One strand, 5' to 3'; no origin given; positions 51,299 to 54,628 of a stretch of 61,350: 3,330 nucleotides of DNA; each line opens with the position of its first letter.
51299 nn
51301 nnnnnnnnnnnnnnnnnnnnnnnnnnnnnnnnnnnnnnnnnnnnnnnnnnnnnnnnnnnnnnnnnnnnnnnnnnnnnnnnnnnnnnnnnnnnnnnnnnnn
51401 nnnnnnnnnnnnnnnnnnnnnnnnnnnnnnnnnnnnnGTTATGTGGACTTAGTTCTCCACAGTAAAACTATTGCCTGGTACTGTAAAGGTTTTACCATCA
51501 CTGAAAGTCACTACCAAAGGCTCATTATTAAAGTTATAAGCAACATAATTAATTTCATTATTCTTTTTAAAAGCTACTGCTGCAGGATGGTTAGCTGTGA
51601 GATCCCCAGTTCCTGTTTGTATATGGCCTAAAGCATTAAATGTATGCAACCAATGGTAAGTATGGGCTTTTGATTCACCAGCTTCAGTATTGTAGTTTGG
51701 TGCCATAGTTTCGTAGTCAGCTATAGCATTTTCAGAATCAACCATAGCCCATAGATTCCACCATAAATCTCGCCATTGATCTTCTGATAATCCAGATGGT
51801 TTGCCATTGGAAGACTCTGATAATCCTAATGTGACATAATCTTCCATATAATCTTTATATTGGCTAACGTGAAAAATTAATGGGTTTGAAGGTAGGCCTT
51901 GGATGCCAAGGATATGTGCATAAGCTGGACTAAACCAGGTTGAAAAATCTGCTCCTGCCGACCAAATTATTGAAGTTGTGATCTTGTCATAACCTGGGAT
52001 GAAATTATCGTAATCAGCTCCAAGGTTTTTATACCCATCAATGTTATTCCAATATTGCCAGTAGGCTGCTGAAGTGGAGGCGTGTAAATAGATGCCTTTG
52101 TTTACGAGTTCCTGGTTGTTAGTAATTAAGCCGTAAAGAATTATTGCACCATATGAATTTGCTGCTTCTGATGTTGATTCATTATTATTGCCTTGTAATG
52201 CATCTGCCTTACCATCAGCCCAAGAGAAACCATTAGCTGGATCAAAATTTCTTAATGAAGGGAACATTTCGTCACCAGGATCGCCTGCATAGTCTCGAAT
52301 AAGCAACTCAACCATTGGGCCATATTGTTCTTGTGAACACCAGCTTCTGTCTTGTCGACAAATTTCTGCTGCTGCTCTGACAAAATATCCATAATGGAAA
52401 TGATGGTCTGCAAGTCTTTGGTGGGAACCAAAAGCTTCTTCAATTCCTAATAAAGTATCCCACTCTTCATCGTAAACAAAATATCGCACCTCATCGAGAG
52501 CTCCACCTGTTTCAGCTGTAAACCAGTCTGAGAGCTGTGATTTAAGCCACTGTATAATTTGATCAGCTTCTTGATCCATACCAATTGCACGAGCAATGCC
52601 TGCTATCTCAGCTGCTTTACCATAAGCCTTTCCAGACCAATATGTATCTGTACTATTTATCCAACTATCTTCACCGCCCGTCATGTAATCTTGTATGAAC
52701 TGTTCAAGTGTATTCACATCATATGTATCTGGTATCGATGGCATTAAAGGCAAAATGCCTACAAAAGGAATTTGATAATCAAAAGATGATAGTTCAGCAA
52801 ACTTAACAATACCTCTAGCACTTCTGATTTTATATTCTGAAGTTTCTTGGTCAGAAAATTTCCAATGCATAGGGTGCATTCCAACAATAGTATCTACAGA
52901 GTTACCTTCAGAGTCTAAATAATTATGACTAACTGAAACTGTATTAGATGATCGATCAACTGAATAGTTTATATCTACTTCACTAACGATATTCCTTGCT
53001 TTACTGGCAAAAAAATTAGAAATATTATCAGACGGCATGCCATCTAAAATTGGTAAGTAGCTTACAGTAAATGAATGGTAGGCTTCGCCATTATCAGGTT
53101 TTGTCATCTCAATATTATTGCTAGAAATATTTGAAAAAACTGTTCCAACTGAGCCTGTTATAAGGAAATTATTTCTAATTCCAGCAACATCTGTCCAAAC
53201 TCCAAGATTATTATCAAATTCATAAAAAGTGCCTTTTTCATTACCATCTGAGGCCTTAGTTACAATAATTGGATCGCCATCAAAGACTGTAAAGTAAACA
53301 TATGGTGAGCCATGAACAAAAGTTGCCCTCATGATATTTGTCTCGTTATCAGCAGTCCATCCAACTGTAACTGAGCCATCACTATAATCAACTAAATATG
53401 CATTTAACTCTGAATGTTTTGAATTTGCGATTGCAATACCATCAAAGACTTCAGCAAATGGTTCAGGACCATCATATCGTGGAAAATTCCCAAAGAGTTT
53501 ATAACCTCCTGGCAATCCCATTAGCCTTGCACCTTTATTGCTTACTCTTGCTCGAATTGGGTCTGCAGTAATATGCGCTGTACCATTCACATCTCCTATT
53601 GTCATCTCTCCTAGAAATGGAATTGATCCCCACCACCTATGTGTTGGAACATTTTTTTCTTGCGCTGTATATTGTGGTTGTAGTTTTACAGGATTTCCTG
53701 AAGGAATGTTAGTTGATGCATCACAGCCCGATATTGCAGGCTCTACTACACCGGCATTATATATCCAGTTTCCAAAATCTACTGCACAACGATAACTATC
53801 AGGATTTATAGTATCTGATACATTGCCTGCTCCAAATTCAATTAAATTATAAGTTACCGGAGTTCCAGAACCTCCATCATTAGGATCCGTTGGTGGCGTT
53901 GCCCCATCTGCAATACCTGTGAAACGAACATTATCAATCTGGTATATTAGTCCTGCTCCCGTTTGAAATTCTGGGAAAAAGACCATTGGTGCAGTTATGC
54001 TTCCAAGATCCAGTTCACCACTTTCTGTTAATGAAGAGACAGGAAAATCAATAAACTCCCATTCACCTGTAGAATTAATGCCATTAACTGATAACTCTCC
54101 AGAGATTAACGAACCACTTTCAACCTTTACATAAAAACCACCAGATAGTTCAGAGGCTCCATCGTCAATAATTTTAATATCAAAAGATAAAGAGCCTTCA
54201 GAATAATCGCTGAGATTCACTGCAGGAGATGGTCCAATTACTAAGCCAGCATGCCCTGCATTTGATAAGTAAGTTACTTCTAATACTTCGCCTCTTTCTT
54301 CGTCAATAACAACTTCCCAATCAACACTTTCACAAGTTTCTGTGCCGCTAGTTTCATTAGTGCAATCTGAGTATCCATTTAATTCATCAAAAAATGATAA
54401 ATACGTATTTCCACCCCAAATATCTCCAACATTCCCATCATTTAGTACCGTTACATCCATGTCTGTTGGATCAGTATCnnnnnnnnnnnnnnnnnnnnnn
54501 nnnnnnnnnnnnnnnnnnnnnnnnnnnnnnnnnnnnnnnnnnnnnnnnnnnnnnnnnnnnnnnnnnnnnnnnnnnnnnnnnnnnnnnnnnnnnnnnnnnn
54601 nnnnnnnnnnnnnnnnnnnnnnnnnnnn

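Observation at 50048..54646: Surface-lipoprotein operon pairing GH81 laminarinase with an uncharacterised YHYH-domain protein and a MORN protein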

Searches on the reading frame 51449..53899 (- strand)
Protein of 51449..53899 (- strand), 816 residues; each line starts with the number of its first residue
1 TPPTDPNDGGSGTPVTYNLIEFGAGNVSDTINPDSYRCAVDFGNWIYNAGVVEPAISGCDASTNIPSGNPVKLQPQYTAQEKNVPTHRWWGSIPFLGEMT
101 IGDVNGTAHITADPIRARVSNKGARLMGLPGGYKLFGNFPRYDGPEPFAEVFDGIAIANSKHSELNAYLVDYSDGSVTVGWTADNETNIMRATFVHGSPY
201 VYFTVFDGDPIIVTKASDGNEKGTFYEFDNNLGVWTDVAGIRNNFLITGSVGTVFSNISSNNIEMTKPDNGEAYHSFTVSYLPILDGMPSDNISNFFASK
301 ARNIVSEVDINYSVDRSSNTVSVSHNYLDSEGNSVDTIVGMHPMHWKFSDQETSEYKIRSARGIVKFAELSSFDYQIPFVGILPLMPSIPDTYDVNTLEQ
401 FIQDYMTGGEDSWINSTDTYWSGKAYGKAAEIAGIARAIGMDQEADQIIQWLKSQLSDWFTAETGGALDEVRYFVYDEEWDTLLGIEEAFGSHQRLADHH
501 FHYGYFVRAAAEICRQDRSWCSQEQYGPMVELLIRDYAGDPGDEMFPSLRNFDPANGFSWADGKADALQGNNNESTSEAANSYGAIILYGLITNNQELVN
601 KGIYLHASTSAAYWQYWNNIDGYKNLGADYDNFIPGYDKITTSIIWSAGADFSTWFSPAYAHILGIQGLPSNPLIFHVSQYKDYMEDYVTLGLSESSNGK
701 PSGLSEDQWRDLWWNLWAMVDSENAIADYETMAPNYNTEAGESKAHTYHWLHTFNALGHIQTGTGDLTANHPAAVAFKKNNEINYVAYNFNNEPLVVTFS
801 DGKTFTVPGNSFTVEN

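Call 93: find_related_loci(query=window:51449-53899:-, collection=metagenome_contigs, flank=6000)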
Query window:51449-53899:- (816 aa) in metagenome_contigs; peptide patterns used: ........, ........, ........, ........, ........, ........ (x = any residue, [..] = any of these).
147 stretches matched a pattern; 129 encode a relative of the query (tblastn E <= 1e-3); the best 80 are kept; 80 distinct loci.
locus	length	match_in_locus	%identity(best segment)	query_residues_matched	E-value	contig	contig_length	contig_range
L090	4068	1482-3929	100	1-816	0e+0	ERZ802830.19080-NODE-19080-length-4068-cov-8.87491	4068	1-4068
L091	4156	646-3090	87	2-815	0e+0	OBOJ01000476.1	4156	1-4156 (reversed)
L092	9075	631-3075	86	2-815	0e+0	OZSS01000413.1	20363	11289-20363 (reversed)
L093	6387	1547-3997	86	2-816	0e+0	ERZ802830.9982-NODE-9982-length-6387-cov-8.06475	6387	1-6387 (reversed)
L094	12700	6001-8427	70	1-813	0e+0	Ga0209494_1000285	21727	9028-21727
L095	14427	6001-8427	70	1-813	0e+0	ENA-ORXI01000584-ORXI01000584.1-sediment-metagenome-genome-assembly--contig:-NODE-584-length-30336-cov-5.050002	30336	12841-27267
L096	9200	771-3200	70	1-814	0e+0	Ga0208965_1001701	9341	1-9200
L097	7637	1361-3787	70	1-813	0e+0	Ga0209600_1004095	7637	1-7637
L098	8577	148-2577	70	1-814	0e+0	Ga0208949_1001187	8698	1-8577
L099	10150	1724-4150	70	1-813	0e+0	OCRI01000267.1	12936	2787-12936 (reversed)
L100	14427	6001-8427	70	1-813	0e+0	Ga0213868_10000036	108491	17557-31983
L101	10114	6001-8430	69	1-814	0e+0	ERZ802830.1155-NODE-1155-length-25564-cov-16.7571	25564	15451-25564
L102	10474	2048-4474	70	1-813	0e+0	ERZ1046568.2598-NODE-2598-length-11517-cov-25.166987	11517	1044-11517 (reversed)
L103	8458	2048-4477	70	1-814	0e+0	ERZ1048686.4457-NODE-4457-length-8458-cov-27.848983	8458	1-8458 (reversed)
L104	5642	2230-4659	70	1-814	0e+0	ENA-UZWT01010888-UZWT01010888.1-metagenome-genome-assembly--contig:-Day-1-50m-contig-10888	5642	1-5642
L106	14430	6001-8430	70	1-814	0e+0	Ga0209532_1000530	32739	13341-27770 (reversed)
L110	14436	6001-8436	70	1-816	0e+0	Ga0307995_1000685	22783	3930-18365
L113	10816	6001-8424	68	17-816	0e+0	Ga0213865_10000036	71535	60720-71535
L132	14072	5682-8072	63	14-814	0e+0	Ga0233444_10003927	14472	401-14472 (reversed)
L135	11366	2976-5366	63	14-814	0e+0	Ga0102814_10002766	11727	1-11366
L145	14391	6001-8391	63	14-814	0e+0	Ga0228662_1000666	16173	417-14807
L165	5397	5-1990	70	147-814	0e+0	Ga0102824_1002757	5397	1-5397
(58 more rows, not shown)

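Call 96: search_protein_families(library=pfam, proteins=[L106:9769-10554:+, L102:4805-5641:+, L098:5976-7478:+, L165:2141-3433:+, L113:9326-10048:+, L132:8120-8776:-, L135:8053-8961:-, L135:6070-8031:-, L110:9167-11029:+, L145:2425-3918:+], max_evalue=0.0001)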
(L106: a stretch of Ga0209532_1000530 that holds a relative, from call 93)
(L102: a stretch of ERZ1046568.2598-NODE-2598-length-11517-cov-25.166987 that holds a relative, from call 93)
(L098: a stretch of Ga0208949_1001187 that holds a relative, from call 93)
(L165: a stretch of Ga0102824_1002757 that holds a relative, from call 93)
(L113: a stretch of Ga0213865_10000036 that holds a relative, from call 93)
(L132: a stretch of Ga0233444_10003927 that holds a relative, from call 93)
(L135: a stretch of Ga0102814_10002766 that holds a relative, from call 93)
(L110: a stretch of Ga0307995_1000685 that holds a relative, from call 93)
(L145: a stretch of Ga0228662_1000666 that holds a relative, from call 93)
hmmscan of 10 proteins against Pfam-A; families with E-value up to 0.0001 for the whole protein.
L106:9769-10554:+ (262 aa): 2 families
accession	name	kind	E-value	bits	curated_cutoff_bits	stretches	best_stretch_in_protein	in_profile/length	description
PF16123.11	HAGH_C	-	9.8e-16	58.4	25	1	180-262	1-83/83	Hydroxyacylglutathione hydrolase C-terminus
PF00753.33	Lactamase_B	-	1.2e-15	58.4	22.7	1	18-179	7-196/196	Metallo-beta-lactamase superfamily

L102:4805-5641:+ (279 aa): 0 families

L098:5976-7478:+ (501 aa): 2 families
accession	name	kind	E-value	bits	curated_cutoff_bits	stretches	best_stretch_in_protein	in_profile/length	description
PF00749.27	tRNA-synt_1c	-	5.9e-111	370.8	23.4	1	11-327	2-314/314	tRNA synthetases class I (E and Q), catalytic domain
PF19269.4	Anticodon_2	-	3e-33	115.7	23.6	1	341-479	1-141/141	Anticodon binding domain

L165:2141-3433:+ (431 aa): 2 families
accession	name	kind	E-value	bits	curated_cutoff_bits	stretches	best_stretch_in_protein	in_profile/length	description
PF07690.21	MFS_1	-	1e-31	110.6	33.4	1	15-380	2-339/347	Major Facilitator Superfamily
PF05977.19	MFS_3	-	3.2e-22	79.1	27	2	3-163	4-164/524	Transmembrane secretion effector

L113:9326-10048:+ (241 aa): 0 families

L132:8120-8776:- (219 aa): 7 families
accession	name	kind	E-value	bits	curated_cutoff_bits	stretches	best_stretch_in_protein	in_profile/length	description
PF13409.12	GST_N_2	-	2.2e-16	60.6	25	1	20-85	3-69/70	Glutathione S-transferase, N-terminal domain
PF02798.26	GST_N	-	1.7e-15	57.5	20.9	1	10-84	2-75/76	Glutathione S-transferase, N-terminal domain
PF13417.12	GST_N_3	-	1.7e-14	54.3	22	1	14-89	2-73/75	Glutathione S-transferase, N-terminal domain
PF00043.30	GST_C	-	7.3e-10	39.4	20.7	1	153-215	30-93/93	Glutathione S-transferase, C-terminal domain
PF14497.11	GST_C_3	-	5.9e-09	36.5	21.6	1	153-216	30-96/104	Glutathione S-transferase, C-terminal domain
PF13410.11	GST_C_2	-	3.4e-06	27.5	24.9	1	146-209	3-68/69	Glutathione S-transferase, C-terminal domain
PF18485.7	GST_N_5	-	8.8e-05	23.3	29.6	0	21-83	9-69/74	Glutathione S-transferase, N-terminal domain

L135:8053-8961:- (303 aa): 1 family
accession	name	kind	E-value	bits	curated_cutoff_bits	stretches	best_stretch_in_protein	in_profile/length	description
PF00348.22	polyprenyl_synt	-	7.8e-60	202.6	27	1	40-275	3-235/251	Polyprenyl synthetase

L135:6070-8031:- (654 aa): 6 families
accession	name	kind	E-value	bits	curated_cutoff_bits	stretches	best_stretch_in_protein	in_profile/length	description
PF13292.11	DXP_synthase_N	-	4.3e-118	394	21.2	1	28-299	1-274/274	1-deoxy-D-xylulose-5-phosphate synthase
PF02779.29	Transket_pyr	-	5.8e-44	150.2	27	1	342-503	2-171/174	Transketolase, pyrimidine binding domain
PF02780.25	Transketolase_C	-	1.5e-26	93.2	25.9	1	519-634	1-123/124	Transketolase, C-terminal domain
PF00676.26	E1_dh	-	6.6e-07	29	22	1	140-204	103-167/300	Dehydrogenase E1 component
PF02775.26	TPP_enzyme_C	-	1.6e-05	25.2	21.9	1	133-200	23-84/151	Thiamine pyrophosphate enzyme, C-terminal TPP binding domain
PF00456.26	Transketolase_N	-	3.1e-05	23.6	22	1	52-205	9-190/334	Transketolase, thiamine diphosphate binding domain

L110:9167-11029:+ (621 aa): 2 families
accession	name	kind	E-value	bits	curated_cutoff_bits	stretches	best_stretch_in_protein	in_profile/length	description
PF13517.12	FG-GAP_3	-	3.2e-15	56.9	26.9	1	404-469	1-60/61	FG-GAP-like repeat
PF01839.29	FG-GAP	-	7.7e-11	42.1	22.1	0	458-472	8-22/37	FG-GAP repeat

L145:2425-3918:+ (498 aa): 0 families

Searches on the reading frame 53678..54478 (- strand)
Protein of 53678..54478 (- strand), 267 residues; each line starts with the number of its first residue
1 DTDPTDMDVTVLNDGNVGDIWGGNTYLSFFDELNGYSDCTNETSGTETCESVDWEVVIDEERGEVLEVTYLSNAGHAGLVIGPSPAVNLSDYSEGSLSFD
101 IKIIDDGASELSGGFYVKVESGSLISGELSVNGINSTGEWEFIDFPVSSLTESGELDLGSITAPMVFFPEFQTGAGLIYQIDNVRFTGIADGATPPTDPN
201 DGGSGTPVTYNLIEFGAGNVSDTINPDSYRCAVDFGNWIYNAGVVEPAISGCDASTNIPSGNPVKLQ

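Call 86: search_solved_structures(query=window:53678-54478:-, max_evalue=10, show_alignments=1)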
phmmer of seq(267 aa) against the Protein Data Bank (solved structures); distinct sequences matched with E-value up to 10: 0.
